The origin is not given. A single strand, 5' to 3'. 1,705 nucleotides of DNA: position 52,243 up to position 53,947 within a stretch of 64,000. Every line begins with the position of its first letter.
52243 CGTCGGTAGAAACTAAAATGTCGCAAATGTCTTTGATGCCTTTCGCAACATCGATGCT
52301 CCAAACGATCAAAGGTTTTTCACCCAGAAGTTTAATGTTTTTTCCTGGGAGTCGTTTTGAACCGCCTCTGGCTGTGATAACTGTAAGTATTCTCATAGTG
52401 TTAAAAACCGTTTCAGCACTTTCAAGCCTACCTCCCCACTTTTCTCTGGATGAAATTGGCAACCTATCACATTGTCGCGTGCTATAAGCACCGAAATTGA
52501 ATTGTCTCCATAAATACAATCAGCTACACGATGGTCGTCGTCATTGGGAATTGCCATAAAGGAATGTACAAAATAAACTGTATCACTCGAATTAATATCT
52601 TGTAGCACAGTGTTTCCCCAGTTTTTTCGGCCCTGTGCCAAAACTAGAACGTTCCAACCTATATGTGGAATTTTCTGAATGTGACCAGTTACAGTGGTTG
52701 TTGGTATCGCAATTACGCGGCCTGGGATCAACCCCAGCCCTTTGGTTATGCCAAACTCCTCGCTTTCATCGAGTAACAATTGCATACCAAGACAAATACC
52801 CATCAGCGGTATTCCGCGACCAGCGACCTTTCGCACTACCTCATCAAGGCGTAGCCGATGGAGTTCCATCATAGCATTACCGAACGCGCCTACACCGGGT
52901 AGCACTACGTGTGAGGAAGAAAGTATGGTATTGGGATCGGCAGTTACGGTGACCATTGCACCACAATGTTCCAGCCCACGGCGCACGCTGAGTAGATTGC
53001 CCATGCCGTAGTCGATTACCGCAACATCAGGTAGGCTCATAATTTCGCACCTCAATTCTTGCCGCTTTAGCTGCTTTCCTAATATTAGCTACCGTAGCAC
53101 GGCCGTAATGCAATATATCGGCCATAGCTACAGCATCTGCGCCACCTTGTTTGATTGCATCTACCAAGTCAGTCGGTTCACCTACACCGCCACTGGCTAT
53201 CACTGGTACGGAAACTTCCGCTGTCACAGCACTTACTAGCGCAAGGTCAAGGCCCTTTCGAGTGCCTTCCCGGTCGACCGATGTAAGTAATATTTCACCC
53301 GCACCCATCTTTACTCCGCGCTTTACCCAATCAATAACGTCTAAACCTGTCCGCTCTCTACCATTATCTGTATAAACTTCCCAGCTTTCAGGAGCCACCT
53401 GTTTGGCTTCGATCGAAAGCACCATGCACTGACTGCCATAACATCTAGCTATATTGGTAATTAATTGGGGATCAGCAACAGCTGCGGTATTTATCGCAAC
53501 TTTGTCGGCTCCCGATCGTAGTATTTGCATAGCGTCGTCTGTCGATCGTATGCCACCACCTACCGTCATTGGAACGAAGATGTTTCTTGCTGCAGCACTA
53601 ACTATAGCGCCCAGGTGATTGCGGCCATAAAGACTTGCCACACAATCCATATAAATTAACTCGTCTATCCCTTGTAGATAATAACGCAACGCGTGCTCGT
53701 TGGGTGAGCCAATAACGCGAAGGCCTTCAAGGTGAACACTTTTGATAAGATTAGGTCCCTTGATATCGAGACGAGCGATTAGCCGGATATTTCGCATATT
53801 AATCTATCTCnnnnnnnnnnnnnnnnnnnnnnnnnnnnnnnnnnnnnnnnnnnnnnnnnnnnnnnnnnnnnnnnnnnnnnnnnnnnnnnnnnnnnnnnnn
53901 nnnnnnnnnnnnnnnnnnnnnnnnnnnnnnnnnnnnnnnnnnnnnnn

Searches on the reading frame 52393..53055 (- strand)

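Call 6: search_protein_families(library=pfam, proteins=[window:52393-53055:-])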
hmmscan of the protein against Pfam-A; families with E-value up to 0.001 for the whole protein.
window:52393-53055:- (220 aa): 3 families
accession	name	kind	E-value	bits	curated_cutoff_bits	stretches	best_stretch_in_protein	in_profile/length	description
PF00117.34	GATase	-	3e-22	79.7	22.8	1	13-217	2-186/190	Glutamine amidotransferase class-I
PF07685.20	GATase_3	-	0.00017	21.7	27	1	46-118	39-119/196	CobB/CobQ-like glutamine amidotransferase domain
PF07722.19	Peptidase_C26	-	0.00033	20.9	20.5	0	73-94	97-118/219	Peptidase C26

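Call 7: search_protein_families(library=ncbifam, proteins=[window:52393-53055:-])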
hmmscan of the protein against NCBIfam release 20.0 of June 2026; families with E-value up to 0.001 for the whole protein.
window:52393-53055:- (220 aa): 13 families
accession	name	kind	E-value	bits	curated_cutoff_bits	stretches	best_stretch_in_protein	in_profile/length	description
TIGR01855.1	IMP_synth_hisH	equivalog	1.7e-60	204.2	105.4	1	11-219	1-197/198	imidazole glycerol phosphate synthase subunit HisH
NF010608.0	PRK14004.1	equivalog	8.2e-40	136.7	216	1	11-219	2-208/210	imidazole glycerol phosphate synthase subunit HisH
TIGR00888.1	guaA_Nterm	equivalog_domain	8.5e-07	28.6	172.15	0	72-95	61-84/188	glutamine-hydrolyzing GMP synthase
NF001989.1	PRK00784.1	equivalog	3e-06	26.2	273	1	33-114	273-359/480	cobyric acid synthase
TIGR00566.1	trpG_papA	subfamily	7.5e-06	25.8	121.05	0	48-94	46-87/192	glutamine amidotransferase of anthranilate synthase or aminodeoxychorismate synthase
NF001975.0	PRK00758.1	equivalog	1.1e-05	25.1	198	0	32-96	28-83/185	GMP synthase subunit A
NF006562.0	PRK09065.1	equivalog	5.8e-05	22.7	205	0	69-94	78-103/242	glutamine amidotransferase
TIGR01737.1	FGAM_synth_I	equivalog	6.4e-05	22.4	177.8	1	40-96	33-93/228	phosphoribosylformylglycinamidine synthase I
TIGR03800.1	PLP_synth_Pdx2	equivalog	7.1e-05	22.8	105.55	0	27-97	17-86/184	pyridoxal 5'-phosphate synthase glutaminase subunit PdxT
NF009475.0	PRK12838.1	equivalog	0.00013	21.1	221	0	10-94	171-253/359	carbamoyl phosphate synthase small subunit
NF000848.1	PRK00074.1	equivalog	0.00016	20.4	400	0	72-97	61-86/512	glutamine-hydrolyzing GMP synthase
TIGR01368.1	CPSaseIIsmall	equivalog_domain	0.00027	20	307.35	0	72-94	237-259/361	glutamine-hydrolyzing carbamoyl-phosphate synthase small subunit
NF005849.0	PRK07765.1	equivalog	0.00056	19.2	308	0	72-94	67-89/219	aminodeoxychorismate/anthranilate synthase component II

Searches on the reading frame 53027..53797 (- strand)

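Call 39: search_protein_families(library=pfam, proteins=[window:53027-53797:-], max_evalue=0.00001)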
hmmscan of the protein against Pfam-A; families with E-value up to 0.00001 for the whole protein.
window:53027-53797:- (256 aa): 4 families
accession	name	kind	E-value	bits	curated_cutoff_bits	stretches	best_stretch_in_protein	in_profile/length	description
PF00977.27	His_biosynth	-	4.4e-60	203.4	23.6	1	6-234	2-227/228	Histidine biosynthesis protein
PF01207.24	Dus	-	5.5e-09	36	20.4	0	179-226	165-214/311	Dihydrouridine synthase (Dus)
PF05690.20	ThiG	-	2.3e-08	34.2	23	0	69-120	170-220/247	Thiazole biosynthesis protein ThiG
PF01180.27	DHO_dh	-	2.9e-06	27.1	27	0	75-117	241-284/291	Dihydroorotate dehydrogenase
